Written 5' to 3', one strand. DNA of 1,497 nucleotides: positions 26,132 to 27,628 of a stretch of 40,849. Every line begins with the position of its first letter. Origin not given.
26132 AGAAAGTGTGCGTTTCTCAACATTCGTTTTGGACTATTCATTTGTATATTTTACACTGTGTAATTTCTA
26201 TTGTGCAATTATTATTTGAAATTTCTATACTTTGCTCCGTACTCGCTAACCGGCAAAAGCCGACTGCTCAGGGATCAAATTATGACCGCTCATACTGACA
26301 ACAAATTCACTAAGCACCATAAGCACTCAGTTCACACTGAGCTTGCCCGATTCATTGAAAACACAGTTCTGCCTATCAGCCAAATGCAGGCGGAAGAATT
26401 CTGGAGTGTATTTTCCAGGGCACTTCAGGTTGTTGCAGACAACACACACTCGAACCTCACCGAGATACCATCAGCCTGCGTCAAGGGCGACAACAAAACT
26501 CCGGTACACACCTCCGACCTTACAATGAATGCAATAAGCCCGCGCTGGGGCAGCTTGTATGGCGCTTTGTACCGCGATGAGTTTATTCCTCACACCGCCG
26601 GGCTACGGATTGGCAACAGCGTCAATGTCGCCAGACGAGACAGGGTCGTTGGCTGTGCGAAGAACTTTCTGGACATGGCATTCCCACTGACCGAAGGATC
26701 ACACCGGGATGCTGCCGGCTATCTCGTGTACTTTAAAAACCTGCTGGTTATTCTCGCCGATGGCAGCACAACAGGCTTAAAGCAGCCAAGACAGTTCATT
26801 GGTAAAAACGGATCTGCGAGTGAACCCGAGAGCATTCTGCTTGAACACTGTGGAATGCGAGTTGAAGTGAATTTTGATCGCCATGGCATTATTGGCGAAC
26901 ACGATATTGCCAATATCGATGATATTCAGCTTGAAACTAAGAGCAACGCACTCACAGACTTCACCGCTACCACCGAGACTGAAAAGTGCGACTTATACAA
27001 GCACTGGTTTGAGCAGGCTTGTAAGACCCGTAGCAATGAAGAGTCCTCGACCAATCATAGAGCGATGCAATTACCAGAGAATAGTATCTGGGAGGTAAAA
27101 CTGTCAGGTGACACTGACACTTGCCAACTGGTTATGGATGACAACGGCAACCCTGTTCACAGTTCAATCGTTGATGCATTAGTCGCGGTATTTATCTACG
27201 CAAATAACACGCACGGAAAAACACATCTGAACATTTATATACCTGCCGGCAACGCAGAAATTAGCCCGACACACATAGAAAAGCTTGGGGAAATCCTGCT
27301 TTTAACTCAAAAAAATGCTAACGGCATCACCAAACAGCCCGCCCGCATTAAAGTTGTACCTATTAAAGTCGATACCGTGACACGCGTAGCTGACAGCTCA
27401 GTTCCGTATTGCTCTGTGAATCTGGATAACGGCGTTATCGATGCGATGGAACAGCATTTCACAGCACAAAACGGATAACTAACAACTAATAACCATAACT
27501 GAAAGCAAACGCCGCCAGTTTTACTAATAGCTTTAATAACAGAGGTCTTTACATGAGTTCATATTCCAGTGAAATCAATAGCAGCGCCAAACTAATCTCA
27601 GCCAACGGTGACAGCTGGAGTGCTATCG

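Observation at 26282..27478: Intact but catalytically gutted malate-synthase-G paralog wedged between a RamB/PrpR-like regulator and aceA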

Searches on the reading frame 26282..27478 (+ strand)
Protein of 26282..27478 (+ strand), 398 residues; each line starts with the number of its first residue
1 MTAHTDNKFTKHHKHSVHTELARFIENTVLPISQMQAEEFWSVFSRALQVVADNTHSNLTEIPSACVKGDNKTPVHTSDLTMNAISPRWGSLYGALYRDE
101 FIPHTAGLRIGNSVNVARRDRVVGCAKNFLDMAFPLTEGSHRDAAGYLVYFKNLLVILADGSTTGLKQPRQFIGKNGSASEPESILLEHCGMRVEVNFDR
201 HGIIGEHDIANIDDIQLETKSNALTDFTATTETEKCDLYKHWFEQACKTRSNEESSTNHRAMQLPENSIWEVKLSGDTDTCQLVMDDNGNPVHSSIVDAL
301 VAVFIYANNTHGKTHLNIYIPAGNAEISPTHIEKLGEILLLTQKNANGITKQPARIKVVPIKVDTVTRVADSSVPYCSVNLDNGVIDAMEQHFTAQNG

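Call 3: search_protein_families(library=pfam, proteins=[window:26282-27478:+], max_evalue=1)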
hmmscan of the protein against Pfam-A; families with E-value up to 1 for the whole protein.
window:26282-27478:+ (398 aa): 2 families
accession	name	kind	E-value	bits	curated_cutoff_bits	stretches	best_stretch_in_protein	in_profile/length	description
PF20658.2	MSG_insertion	-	2.2e-24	85.9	24.8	1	115-189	2-76/76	Malate synthase G, alpha-beta insertion domain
PF16923.11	Glyco_hydro_63N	-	0.33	11.5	23.8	1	212-273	136-196/227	Glycosyl hydrolase family 63 N-terminal domain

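Call 4: search_protein_families(library=ncbifam, proteins=[window:26282-27478:+], max_evalue=1)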
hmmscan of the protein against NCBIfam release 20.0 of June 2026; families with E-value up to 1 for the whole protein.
window:26282-27478:+ (398 aa): 4 families
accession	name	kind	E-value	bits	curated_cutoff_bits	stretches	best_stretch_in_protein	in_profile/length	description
NF002825.0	PRK02999.1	equivalog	1.1e-45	156.5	565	2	74-313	120-380/726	malate synthase G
TIGR01345.1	malate_syn_G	equivalog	3.7e-40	138.1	989.15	2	73-246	116-293/721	malate synthase G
NF006511.0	PRK08951.1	subfamily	9.8e-39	133.2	173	1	112-244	27-155/190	malate synthase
NF007088.0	PRK09542.1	equivalog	0.055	12.4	618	1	274-311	244-280/456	phosphomannomutase/phosphoglucomutase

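Call 5: search_solved_structures(query=window:26282-27478:+, max_evalue=10, show_alignments=2)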
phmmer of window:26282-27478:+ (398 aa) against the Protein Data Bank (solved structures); distinct sequences matched with E-value up to 10: 11.
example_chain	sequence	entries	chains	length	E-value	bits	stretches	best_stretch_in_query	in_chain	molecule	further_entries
5vfb_A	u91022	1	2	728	1.3e-31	113.1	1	73-245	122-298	Malate synthase G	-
5oas_A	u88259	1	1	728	1.3e-31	113.1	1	73-245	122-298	Malate synthase G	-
2gq3_A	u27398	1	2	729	7.7e-31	110.6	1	73-231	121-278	Malate synthase G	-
1n8i_A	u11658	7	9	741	8.2e-31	110.5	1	73-231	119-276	Probable malate synthase G | Malate synthase G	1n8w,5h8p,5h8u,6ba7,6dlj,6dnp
3s9i_A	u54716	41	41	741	8.3e-31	110.5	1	73-231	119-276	Malate synthase G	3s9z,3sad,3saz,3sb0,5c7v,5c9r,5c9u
5h8m_A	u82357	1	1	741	8.3e-31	110.5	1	73-231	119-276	Malate synthase G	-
7yqm_A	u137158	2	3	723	1.7e-27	99.5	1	74-227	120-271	Malate synthase G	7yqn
1d8c_A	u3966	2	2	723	1.8e-27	99.5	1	74-227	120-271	MALATE SYNTHASE G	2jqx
1p7t_A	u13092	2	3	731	1.8e-27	99.5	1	74-227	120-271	Malate synthase G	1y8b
6axe_A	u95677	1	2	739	4.4e-27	98.2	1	73-232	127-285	Malate synthase G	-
4ex4_A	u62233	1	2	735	9.8e-26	93.8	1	73-243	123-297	Malate synthase G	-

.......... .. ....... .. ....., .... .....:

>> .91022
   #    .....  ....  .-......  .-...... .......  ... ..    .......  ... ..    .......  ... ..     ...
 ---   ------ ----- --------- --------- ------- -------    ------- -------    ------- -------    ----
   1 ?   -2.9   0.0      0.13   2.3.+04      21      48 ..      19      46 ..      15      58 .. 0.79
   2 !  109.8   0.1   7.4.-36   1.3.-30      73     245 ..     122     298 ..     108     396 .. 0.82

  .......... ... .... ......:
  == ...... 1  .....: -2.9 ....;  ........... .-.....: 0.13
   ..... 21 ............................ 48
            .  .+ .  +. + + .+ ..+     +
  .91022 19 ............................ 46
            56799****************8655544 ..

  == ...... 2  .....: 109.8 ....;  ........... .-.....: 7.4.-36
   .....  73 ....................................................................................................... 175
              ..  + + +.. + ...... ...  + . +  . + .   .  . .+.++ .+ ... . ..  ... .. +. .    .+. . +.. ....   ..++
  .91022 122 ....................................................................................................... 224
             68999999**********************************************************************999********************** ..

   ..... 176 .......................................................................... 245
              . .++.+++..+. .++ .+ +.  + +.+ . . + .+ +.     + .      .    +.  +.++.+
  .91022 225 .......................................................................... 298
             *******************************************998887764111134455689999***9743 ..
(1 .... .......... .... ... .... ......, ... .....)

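Call 6: find_homologous_proteins(query=window:26282-27478:+)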
Query window:26282-27478:+ (398 aa): 24 proteins with E <= 0.001 among 1993 candidates.
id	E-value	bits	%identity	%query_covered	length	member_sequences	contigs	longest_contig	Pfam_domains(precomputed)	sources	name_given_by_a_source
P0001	1.1e-264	895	99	100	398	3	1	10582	PF20658.3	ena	-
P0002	8.3e-109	382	47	98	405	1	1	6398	PF20658.3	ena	-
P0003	1.5e-106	375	47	98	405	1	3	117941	PF20658.3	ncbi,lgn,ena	-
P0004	6.2e-103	363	45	97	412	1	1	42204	PF20658.3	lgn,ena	-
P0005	1.1e-93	332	44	98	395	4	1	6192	PF20658.3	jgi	-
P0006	6.1e-92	327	42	96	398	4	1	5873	PF20658.3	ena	-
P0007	1.1e-89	319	42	98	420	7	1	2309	PF20658.3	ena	-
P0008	1.4e-88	315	42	98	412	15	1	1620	PF20658.3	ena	-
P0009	2.7e-88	315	42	97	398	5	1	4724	PF20658.3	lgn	-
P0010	5.2e-79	284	40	92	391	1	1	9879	PF20658.3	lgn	-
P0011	5.3e-78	281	43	85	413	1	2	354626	PF20658.3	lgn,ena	-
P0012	4.6e-76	274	41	91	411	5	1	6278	PF20658.3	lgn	-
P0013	9.6e-75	270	40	94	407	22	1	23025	PF20658.3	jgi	-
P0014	1.2e-71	260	41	82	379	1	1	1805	PF20658.3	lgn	-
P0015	1.2e-71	260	40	94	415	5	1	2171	PF20658.3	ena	-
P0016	4.1e-71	258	39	94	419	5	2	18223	PF20658.3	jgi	-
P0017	4.2e-71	258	40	94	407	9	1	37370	PF20658.3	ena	-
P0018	8.5e-71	257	43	76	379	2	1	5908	PF20658.3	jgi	-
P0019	3.0e-70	255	39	85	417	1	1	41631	PF20658.3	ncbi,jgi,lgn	-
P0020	1.7e-62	230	37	91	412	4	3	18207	PF20658.3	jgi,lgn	-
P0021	2.2e-62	229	39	82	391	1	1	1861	PF20658.3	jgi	-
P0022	1.2e-59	220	39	75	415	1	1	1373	PF20658.3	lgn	-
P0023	1.2e-54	204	38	74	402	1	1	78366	PF20658.3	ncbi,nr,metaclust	ncbi:hypothetical protein AB833_10210 [Chromatiales bacterium (ex Bugula neritina AB1)]|nr:hypotheti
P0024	8.4e-50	188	34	89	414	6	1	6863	PF20658.3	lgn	-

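Call 8: find_encoding_contigs(protein=P0003, flank=8000, max_places=3)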
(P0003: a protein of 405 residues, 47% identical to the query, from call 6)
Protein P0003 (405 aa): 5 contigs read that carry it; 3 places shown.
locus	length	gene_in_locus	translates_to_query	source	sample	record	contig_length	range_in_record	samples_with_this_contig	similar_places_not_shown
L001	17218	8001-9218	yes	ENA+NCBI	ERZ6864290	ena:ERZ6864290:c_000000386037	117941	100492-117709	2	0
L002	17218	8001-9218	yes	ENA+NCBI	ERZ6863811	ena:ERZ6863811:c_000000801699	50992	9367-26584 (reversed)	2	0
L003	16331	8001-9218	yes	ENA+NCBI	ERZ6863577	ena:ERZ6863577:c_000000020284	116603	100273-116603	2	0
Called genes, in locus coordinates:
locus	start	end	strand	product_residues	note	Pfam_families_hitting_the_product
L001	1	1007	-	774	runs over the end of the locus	PF03176:MMPL, PF02460:Patched (weak), PF12349:Sterol-sensing (faint), PF00873:ACR_tran (weak), PF03176:MMPL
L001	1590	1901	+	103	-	-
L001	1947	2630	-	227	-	PF01177:Asp_Glu_race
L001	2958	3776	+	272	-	PF00248:Aldo_ket_red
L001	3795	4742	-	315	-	PF01156:IU_nuc_hydro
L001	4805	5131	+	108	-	PF08755:YccV-like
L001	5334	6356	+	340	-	PF00072:Response_reg, PF00990:GGDEF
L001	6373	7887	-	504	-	PF12844:HTH_19 (weak), PF01381:HTH_3, PF12268:DUF3612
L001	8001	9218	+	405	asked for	PF20658:MSG_insertion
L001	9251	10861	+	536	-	PF00463:ICL, PF13714:PEP_mutase, PF00463:ICL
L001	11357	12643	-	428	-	PF01554:MatE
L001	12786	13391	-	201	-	PF02798:GST_N, PF13417:GST_N_3, PF13409:GST_N_2, PF13410:GST_C_2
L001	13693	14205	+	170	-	PF13279:4HBT_2, PF03061:4HBT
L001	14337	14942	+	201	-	PF04298:Zn_peptidase_2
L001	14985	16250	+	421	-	PF13660:DUF4147, PF05161:MOFRL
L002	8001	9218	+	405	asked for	PF20658:MSG_insertion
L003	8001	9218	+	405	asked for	PF20658:MSG_insertion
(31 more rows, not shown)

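Call 9: find_encoding_contigs(protein=P0011, flank=8000, max_places=2)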
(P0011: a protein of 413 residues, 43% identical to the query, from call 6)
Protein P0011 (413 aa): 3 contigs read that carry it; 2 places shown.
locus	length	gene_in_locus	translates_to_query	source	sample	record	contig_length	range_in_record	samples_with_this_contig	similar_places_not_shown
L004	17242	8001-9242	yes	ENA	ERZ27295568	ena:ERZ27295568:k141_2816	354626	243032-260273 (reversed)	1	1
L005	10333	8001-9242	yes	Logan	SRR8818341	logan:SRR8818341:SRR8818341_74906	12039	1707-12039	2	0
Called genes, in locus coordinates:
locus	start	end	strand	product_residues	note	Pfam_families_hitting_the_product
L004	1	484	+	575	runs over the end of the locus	PF01989:AcnX_swivel_put, PF04412:AcnX, PF28403:AcnX_2nd, PF28406:AcnX_3rd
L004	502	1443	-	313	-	PF02492:cobW, PF07683:CobW_C (faint)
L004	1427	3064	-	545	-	PF07969:Amidohydro_3, PF01979:Amidohydro_1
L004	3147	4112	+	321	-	PF20434:BD-FAE, PF07859:Abhydrolase_3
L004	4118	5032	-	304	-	PF00892:EamA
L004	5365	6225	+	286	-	PF10563:CA_like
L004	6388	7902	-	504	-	PF12844:HTH_19 (weak), PF01381:HTH_3 (weak), PF12268:DUF3612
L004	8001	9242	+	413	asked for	PF20658:MSG_insertion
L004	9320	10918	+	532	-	PF00463:ICL, PF13714:PEP_mutase, PF00463:ICL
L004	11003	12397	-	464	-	PF01554:MatE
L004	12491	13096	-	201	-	PF02798:GST_N, PF13417:GST_N_3, PF13409:GST_N_2, PF13410:GST_C_2 (weak)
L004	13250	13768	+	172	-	PF13279:4HBT_2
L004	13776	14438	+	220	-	PF04298:Zn_peptidase_2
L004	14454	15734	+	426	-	PF13660:DUF4147, PF05161:MOFRL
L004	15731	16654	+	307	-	PF00135:COesterase, PF20434:BD-FAE, PF07859:Abhydrolase_3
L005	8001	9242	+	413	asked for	PF20658:MSG_insertion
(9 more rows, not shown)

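Call 10: find_encoding_contigs(protein=P0023, flank=8000, max_places=2)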
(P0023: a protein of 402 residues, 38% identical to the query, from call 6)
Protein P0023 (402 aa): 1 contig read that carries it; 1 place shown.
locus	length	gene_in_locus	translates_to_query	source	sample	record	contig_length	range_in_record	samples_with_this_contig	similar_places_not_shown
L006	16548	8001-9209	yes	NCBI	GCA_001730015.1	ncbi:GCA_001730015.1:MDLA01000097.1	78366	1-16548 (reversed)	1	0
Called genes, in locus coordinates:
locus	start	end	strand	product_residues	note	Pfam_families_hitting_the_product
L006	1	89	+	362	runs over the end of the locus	-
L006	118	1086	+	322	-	PF00487:FA_desaturase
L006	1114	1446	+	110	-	PF00355:Rieske, PF13806:Rieske_2 (faint)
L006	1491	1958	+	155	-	PF02311:AraC_binding (weak), PF07883:Cupin_2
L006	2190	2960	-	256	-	PF00497:SBP_bac_3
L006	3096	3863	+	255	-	PF02463:SMC_N, PF00005:ABC_tran, PF13304:AAA_21 (weak)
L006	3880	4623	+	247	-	PF00528:BPD_transp_1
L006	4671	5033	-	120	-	-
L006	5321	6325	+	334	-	PF00072:Response_reg, PF00990:GGDEF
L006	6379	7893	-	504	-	PF12844:HTH_19 (faint), PF13560:HTH_31 (faint), PF01381:HTH_3 (weak), PF12268:DUF3612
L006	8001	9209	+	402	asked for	PF20658:MSG_insertion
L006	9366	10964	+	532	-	PF00463:ICL, PF13714:PEP_mutase, PF00463:ICL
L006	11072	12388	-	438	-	PF01554:MatE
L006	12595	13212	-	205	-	PF02798:GST_N, PF13417:GST_N_3, PF13409:GST_N_2, PF13410:GST_C_2 (weak)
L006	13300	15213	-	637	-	PF00294:PfkB, PF09863:DUF2090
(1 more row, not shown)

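Call 16: find_related_loci(query=A1, collection=genome_contigs, flank=10000)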
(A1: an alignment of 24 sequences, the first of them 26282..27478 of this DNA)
Query A1 (398 aa) in genome_contigs; peptide patterns used: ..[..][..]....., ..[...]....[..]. (x = any residue, [..] = any of these).
83 stretches matched a pattern; 51 encode a relative of the query (tblastn E <= 1e-3); 51 distinct loci.
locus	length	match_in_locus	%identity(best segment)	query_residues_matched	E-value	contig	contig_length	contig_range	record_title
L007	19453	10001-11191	47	1-392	9e-113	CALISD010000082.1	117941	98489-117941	MAG: uncultured Granulosicoccaceae bacterium isolate R3_Bin_Bin_87_1 genome assembly, contig: c_000000386037, whole geno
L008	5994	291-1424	44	9-392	6e-99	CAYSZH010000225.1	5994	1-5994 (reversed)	MAG TPA_asm: uncultured Granulosicoccaceae bacterium isolate binchicken_co385_22 genome assembly, contig: NODE_11248_len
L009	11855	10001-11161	40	5-392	7e-86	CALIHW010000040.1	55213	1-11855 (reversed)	MAG: uncultured Granulosicoccaceae bacterium isolate R3_Bin_Bin_67_1 genome assembly, contig: c_000001898815, whole geno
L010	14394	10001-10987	42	5-339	4e-80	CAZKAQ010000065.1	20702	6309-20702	MAG TPA_asm: uncultured Granulosicoccaceae bacterium isolate SRP114822_co1_72 genome assembly, contig: NODE_562_length_2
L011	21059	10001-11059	41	9-370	1e-79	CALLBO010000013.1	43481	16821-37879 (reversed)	MAG: uncultured Granulosicoccaceae bacterium isolate L4_Bin_METABAT__111_1 genome assembly, contig: c_000000452064, whol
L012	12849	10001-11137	40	5-378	5e-77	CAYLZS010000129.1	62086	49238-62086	MAG TPA_asm: uncultured Granulosicoccaceae bacterium isolate binchicken_co345_16 genome assembly, contig: k141_817452, w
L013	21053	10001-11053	39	9-348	7e-77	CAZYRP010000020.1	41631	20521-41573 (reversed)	MAG TPA_asm: uncultured Granulosicoccaceae bacterium isolate binchicken_co385_105 genome assembly, contig: NODE_486_leng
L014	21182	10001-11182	34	1-396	1e-61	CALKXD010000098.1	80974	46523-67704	MAG: uncultured Granulosicoccaceae bacterium isolate B4_Bin_MAXBIN__032_sub_1 genome assembly, contig: c_000000173295, w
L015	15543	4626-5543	36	17-308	5e-58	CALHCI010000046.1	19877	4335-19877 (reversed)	MAG: uncultured Granulosicoccaceae bacterium isolate L1_Bin_Bin_159_1 genome assembly, contig: c_000000143614, whole gen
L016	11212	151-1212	34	13-366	6e-56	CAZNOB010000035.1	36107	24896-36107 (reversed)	MAG TPA_asm: uncultured Granulosicoccaceae bacterium isolate binchicken_co258_134 genome assembly, contig: NODE_567_leng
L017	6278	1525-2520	34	1-311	1e-55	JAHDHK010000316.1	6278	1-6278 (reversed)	MAG: Chromatiales bacterium isolate MAG-68 RZ_33578, whole genome shotgun sequence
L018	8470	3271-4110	38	39-308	3e-55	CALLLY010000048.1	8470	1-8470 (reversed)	MAG: uncultured Granulosicoccaceae bacterium isolate L4_Bin_Bin_123_sub_1 genome assembly, contig: c_000001886474, whole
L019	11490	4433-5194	37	73-305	6e-46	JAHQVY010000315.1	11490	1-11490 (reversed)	MAG: Cellvibrionaceae bacterium isolate MAG.082 Posi_082-P63292, whole genome shotgun sequence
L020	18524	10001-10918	38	11-305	2e-60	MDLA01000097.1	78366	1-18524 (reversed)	Chromatiales bacterium (ex Bugula neritina AB1) isolate AB1-2 AB833_contig000097, whole genome shotgun sequence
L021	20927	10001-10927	30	7-333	1e-38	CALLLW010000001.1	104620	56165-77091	MAG: uncultured Granulosicoccaceae bacterium isolate L4_Bin_Bin_134_1 genome assembly, contig: c_000000101629, whole gen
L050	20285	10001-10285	45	121-218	5e-20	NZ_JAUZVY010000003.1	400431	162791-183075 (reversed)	Alkalimonas delamerensis strain 1E1 3, whole genome shotgun sequence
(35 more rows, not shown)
